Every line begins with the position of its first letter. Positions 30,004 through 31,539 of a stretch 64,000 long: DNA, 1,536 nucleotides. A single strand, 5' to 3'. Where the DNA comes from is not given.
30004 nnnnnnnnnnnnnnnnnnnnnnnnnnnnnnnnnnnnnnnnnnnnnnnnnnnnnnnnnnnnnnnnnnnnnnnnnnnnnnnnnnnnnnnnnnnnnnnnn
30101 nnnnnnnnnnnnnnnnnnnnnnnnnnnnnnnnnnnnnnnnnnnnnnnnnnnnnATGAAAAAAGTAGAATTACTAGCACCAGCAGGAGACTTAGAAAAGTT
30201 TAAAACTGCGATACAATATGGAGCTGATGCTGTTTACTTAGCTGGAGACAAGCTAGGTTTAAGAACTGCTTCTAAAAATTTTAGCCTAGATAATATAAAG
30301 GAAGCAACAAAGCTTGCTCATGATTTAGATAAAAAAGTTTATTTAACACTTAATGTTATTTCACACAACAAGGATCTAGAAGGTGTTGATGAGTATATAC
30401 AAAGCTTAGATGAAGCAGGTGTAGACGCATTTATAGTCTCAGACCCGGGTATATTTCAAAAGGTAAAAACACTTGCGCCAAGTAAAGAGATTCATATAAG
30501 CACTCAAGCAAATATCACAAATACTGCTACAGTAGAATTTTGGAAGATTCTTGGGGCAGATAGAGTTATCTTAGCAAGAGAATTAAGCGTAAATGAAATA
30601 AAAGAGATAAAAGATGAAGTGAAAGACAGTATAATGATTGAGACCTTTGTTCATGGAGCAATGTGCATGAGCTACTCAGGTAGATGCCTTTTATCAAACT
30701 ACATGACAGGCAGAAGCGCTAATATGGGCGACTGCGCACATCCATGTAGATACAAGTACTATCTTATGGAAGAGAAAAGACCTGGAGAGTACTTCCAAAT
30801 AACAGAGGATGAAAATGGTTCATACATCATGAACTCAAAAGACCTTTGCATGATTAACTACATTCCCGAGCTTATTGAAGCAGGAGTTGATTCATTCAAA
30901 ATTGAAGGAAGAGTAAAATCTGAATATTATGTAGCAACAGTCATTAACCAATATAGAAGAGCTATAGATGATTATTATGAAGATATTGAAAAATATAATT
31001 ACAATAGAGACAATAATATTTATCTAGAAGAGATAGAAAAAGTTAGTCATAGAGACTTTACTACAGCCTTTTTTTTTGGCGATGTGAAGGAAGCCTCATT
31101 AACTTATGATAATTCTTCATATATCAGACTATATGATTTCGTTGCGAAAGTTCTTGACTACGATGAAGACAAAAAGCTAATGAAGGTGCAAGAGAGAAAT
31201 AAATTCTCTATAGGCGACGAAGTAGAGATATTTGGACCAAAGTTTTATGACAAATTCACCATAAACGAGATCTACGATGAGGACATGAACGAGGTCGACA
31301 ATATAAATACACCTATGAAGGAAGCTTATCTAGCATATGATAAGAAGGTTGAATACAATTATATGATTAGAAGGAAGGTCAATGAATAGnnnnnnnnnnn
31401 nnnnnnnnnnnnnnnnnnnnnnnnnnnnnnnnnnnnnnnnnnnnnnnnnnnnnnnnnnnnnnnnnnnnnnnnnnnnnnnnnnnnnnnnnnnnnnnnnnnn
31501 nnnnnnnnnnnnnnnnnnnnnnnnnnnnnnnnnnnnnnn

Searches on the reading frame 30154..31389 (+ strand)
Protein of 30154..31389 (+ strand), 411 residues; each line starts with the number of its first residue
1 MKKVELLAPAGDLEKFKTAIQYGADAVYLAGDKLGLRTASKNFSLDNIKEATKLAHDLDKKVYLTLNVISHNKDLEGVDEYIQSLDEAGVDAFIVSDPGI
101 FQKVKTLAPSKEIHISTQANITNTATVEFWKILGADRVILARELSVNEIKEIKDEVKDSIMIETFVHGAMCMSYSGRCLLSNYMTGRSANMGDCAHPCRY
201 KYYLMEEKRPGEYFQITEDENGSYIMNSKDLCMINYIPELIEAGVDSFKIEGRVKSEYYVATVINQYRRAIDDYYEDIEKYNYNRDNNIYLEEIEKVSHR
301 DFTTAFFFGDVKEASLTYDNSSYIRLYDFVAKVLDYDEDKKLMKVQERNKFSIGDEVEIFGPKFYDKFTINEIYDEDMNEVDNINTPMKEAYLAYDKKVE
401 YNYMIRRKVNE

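Call 40: search_protein_families(library=pfam, proteins=[window:30154-31389:+], max_evalue=0.00001)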
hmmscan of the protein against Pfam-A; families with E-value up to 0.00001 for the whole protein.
window:30154-31389:+ (411 aa): 2 families
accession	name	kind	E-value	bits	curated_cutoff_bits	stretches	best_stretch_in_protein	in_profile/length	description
PF01136.24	Peptidase_U32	-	2.1e-97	325.4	22.4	1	76-310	2-230/233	Peptidase family U32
PF16325.11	Peptidase_U32_C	-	2.5e-23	82.5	28.2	1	327-406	3-83/83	Peptidase family U32 C-terminal domain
